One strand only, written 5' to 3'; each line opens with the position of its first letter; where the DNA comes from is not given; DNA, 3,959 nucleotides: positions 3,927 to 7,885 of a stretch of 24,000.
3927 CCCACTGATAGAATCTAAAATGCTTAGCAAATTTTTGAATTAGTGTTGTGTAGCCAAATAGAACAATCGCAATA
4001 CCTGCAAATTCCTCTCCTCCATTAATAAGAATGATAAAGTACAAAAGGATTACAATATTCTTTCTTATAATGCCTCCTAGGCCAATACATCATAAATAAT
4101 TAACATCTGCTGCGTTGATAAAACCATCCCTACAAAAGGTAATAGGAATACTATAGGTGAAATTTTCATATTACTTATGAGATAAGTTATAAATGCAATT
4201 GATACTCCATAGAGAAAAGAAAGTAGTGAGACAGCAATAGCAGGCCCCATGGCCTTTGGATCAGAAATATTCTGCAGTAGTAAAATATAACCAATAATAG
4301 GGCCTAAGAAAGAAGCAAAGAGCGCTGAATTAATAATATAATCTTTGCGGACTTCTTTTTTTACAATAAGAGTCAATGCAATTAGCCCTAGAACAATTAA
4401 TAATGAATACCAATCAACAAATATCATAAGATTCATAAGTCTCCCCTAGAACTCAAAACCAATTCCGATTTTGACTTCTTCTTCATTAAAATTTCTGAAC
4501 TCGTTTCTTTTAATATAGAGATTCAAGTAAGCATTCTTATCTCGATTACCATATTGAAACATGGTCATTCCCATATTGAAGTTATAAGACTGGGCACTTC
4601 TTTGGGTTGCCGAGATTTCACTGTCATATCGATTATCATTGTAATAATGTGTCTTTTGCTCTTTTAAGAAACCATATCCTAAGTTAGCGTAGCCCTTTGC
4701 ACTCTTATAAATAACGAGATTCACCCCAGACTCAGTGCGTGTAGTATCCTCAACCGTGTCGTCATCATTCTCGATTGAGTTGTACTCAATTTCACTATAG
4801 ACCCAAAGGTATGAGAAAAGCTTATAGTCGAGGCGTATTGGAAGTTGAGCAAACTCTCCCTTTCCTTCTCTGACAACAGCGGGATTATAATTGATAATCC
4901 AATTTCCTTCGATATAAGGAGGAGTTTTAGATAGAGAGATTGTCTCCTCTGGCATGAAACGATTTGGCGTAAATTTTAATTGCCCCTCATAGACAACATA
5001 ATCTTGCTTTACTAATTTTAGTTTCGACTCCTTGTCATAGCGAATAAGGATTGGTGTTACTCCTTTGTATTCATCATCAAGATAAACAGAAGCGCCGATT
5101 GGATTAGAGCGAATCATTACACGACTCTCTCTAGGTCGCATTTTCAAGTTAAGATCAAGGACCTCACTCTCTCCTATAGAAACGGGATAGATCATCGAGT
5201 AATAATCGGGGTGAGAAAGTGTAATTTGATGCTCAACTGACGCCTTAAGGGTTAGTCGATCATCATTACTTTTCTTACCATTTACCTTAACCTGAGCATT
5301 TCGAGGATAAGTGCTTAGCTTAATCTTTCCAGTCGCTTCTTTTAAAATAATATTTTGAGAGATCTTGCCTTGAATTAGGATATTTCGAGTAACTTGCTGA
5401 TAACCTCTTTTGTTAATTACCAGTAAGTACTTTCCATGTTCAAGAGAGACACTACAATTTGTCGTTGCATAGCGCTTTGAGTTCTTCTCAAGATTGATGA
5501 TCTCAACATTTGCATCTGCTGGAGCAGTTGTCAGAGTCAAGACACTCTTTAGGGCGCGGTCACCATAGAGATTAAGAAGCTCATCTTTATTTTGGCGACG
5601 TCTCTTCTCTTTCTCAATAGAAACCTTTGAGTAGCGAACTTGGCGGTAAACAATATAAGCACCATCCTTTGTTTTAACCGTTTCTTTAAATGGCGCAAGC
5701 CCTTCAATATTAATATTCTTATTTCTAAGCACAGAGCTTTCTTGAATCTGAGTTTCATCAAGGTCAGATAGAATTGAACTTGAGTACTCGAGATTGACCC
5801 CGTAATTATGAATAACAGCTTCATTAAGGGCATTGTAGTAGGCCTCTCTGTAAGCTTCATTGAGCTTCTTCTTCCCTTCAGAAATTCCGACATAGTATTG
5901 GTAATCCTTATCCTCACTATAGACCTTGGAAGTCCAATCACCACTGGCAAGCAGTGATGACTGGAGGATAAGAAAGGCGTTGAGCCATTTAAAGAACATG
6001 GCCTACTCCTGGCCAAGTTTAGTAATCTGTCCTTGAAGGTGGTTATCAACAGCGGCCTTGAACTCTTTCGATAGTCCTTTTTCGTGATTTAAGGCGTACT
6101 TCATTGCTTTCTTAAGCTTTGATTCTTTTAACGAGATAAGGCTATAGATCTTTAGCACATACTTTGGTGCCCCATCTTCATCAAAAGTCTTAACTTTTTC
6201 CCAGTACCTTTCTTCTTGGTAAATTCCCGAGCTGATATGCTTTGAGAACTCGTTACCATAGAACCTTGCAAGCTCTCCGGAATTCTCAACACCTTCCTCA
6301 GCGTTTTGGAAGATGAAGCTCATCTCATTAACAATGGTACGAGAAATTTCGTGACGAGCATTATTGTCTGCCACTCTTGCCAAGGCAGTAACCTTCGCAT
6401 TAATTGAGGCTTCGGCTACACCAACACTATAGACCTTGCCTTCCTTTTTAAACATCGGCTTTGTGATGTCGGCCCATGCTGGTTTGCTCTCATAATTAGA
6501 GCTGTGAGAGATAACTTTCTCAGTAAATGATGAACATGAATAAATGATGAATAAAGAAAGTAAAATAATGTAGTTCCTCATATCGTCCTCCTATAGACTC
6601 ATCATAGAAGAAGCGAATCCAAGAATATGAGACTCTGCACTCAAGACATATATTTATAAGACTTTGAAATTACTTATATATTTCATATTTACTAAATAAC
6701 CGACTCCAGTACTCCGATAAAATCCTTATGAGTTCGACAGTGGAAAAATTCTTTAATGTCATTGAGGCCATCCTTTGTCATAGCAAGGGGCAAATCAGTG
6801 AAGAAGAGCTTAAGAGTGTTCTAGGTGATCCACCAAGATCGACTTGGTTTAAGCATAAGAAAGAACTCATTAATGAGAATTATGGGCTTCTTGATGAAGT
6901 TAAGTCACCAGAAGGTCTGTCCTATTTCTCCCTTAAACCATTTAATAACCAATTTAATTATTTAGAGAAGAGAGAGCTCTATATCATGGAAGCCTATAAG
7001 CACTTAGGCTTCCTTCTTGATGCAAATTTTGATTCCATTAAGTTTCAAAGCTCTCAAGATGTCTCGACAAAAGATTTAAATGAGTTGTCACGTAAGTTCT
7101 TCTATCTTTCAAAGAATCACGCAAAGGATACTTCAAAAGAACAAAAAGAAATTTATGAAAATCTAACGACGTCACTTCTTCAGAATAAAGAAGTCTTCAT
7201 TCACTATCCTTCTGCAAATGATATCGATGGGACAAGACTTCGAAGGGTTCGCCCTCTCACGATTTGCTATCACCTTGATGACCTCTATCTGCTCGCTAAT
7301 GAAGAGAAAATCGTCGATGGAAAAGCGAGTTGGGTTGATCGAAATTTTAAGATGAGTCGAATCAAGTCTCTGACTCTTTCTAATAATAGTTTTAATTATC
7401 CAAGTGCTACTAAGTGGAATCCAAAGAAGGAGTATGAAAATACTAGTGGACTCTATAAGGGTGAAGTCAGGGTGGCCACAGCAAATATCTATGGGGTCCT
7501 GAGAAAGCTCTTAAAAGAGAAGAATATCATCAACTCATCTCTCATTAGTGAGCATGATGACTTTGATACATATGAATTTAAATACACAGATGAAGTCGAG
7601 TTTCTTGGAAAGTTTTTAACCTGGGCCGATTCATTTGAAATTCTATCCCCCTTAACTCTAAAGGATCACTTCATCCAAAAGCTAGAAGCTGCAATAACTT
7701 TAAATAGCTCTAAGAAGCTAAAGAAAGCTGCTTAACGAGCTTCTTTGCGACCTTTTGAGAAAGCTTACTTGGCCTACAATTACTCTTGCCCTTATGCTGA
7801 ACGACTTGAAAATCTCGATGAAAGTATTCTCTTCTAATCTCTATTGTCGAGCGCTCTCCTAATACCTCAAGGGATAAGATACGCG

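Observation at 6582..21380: About 15 kb nuclease-dense accessory block with defence-island architecture but no complete canonical system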

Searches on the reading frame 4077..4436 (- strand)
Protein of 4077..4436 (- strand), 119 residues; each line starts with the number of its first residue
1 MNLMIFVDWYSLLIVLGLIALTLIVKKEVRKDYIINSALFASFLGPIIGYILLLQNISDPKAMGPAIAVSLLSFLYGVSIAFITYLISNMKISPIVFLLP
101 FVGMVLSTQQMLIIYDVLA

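Call 6: search_protein_families(library=pfam, max_evalue=0.01, proteins=[window:4077-4436:-])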
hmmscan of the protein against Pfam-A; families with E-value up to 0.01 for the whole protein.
window:4077-4436:- (119 aa): 2 families
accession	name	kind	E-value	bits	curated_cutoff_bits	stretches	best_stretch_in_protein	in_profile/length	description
PF01618.21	MotA_ExbB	-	2.8e-06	27.6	22.9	1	34-90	52-113/127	MotA/TolQ/ExbB proton channel family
PF07613.16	DUF1576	-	0.0029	17.6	25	1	13-87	80-145/178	Protein of unknown function (DUF1576)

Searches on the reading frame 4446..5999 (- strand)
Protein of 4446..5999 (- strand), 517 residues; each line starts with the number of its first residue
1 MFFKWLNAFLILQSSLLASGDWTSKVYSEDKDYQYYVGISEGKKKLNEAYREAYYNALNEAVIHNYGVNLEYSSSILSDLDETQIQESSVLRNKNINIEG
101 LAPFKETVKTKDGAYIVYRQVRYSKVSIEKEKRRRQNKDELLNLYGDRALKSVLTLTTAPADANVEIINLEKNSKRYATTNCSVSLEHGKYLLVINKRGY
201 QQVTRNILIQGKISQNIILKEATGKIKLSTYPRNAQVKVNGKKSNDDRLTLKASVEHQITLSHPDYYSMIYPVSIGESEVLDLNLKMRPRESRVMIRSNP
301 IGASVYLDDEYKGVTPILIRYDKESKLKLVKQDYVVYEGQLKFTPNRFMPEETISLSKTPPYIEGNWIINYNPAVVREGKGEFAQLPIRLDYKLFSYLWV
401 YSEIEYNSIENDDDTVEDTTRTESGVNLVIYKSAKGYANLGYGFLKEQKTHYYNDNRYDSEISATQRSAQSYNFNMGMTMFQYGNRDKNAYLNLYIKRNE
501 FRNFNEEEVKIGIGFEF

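Call 6: search_protein_families(library=pfam, max_evalue=0.01, proteins=[window:4446-5999:-])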
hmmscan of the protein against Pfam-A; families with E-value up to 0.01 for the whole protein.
window:4446-5999:- (517 aa): 2 families
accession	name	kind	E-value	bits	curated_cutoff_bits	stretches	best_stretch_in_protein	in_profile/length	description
PF08308.17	PEGA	-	4e-20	71.9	20.8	2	293-347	3-59/71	PEGA domain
PF20608.4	Phage_tube_C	-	0.004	17.9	24.1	0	164-209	35-78/82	Phage tail tube protein C-terminal domain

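Call 12: find_related_loci(query=window:4446-5999:-, collection=genome_contigs, flank=10000)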
Query window:4446-5999:- (517 aa) in genome_contigs; peptide patterns used: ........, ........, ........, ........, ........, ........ (x = any residue, [..] = any of these).
80 stretches matched a pattern, but none encodes a relative of the query by tblastn (E <= 1e-3).

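Call 13: find_encoding_contigs(protein=window:4446-5999:-, flank=10000, max_places=10)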
Protein window:4446-5999:- (517 aa): no gene with exactly this product is on record in the collection.

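Call 15: find_homologous_proteins(query=window:4446-5999:-, max_evalue=0.00001)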
Query window:4446-5999:- (517 aa): 6 proteins with E <= 0.00001 among 7120 candidates.
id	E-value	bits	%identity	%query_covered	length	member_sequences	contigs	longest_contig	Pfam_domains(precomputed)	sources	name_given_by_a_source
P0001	0.0e+0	1144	100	100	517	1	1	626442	PF08308.18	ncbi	-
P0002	3.2e-279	945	82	100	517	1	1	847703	PF08308.18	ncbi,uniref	ncbi:PEGA domain-containing protein [Halobacteriovorax sp. DPLXC-1]|uniref:PEGA domain-containing pr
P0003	9.8e-264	894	77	100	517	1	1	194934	PF08308.18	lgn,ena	-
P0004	2.5e-42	163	29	75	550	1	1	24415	PF08308.18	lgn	-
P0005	1.7e-12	65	31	20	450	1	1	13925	PF13715.13,PF08308.18,PF13620.13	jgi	jgi:hypothetical protein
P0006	2.0e-6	45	31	22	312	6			PF08308.18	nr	nr:PEGA domain-containing protein [Methanosarcina sp. DH2]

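Call 16: find_encoding_contigs(protein=P0002, flank=10000, max_places=4)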
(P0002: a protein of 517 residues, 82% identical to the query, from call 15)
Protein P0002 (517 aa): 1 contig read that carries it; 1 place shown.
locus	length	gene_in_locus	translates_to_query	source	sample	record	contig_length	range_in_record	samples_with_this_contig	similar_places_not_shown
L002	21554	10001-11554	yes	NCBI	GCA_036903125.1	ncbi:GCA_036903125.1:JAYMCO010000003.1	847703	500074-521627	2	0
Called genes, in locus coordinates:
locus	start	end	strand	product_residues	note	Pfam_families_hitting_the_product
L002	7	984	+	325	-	PF01728:FtsJ, PF13489:Methyltransf_23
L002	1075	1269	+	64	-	-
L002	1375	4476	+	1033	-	PF13086:AAA_11, PF13245:AAA_19 (weak), PF13604:AAA_30 (weak), PF01443:Viral_helicase1 (faint), PF13086:AAA_11, PF13087:AAA_12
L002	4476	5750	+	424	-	PF13091:PLDc_2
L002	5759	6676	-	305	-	-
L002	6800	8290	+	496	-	PF14284:PcfJ (weak)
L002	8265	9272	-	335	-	PF13280:WYL (weak)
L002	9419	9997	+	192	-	-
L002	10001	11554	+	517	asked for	PF08308:PEGA (weak)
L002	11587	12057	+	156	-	PF00565:SNase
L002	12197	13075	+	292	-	-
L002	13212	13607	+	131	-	-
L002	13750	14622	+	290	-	-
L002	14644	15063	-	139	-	-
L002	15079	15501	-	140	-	-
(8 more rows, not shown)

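Call 17: find_encoding_contigs(protein=P0003, flank=10000, max_places=4)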
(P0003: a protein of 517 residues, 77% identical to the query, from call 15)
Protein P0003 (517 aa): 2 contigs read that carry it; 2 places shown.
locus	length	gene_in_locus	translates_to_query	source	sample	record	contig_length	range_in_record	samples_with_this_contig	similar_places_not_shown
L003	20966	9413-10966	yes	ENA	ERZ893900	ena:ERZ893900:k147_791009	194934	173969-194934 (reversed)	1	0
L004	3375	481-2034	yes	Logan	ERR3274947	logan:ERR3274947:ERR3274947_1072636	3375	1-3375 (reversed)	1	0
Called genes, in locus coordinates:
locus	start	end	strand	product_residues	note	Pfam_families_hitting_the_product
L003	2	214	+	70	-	?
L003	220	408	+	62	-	-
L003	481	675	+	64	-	-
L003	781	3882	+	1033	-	PF13086:AAA_11, PF13245:AAA_19 (weak), PF13604:AAA_30, PF01443:Viral_helicase1 (faint), PF13087:AAA_12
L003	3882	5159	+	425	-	PF13091:PLDc_2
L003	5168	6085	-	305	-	-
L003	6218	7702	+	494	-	PF14284:PcfJ (weak)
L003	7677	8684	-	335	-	PF13280:WYL (weak)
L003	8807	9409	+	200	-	-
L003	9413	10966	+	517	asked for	PF08308:PEGA (weak)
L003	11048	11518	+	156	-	PF00565:SNase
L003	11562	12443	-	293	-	PF00126:HTH_1, PF03466:LysR_substrate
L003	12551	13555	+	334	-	PF08240:ADH_N, PF00107:ADH_zinc_N, PF13602:ADH_zinc_N_2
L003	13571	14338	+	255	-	PF00106:adh_short, PF01370:Epimerase, PF08659:KR (weak), PF13561:adh_short_C2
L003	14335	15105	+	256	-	PF14499:DUF4437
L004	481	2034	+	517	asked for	PF08308:PEGA (weak)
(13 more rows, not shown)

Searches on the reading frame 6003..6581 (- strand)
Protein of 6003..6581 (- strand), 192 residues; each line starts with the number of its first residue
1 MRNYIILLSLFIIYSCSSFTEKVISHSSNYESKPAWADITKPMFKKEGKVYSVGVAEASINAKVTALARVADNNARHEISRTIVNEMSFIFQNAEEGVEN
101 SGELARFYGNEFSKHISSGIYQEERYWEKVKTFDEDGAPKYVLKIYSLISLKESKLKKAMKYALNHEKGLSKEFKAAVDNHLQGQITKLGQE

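Call 6: search_protein_families(library=pfam, max_evalue=0.01, proteins=[window:6003-6581:-])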
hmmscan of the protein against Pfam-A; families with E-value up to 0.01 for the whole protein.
window:6003-6581:- (192 aa): 1 family
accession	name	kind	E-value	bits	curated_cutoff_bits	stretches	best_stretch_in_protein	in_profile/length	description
PF04592.20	SelP_N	-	0.0076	16.1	23.2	0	27-126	3-97/234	Selenoprotein P, N terminal region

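Call 8: search_protein_families(library=padloc, max_evalue=0.01, proteins=[window:6003-6581:-])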
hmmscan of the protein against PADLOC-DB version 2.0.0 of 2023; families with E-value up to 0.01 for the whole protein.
window:6003-6581:- (192 aa): 0 families

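Call 10: find_encoding_contigs(protein=window:6003-6581:-, flank=10000, max_places=10)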
Protein window:6003-6581:- (192 aa): 1 contig read that carries it; 1 place shown.
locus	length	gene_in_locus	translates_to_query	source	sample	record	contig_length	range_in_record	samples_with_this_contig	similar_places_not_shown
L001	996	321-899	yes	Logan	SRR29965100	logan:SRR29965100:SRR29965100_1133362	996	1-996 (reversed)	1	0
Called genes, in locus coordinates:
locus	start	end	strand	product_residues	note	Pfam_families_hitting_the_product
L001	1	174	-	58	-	?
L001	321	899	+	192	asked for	-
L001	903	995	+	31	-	?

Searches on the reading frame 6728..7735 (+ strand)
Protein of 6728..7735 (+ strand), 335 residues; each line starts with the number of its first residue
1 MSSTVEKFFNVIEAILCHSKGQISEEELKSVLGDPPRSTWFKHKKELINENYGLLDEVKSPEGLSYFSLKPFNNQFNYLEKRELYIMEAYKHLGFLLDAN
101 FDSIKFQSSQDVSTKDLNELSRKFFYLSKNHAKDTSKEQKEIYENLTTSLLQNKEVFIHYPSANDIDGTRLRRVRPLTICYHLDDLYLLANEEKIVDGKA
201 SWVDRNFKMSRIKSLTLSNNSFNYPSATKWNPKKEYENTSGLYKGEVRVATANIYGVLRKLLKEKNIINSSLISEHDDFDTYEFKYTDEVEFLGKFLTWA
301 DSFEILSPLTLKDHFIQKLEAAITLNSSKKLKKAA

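Call 5: search_protein_families(library=pfam, max_evalue=0.01, proteins=[window:6728-7735:+])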
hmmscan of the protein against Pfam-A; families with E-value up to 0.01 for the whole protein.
window:6728-7735:+ (335 aa): 2 families
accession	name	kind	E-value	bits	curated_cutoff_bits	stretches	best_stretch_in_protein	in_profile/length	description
PF13280.12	WYL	-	5.6e-06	26.7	21.8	1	142-216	2-69/70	WYL domain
PF25583.1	WCX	-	0.0019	18.9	23.9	1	274-322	27-75/76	WCX domain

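Call 7: search_protein_families(library=padloc, max_evalue=0.01, proteins=[window:6728-7735:+])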
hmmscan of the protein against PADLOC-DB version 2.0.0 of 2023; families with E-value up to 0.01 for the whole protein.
window:6728-7735:+ (335 aa): 2 families
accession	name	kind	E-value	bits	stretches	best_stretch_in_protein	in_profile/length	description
PDLC01652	WYL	-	6.4e-17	60.3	1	139-322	16-161/162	"CAS-I,CAS-II,CAS-III,CAS-IV,CAS-V,CAS-VI; associated_signaling"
PDLC01457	WYL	-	6.3e-07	27.2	1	133-309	117-227/229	"CAS-I,CAS-II,CAS-III,CAS-IV,CAS-V,CAS-VI; associated_signaling"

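Call 11: search_protein_families(library=ncbifam, max_evalue=0.01, proteins=[window:6728-7735:+])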
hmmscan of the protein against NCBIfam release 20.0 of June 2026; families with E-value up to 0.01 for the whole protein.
window:6728-7735:+ (335 aa): 0 families
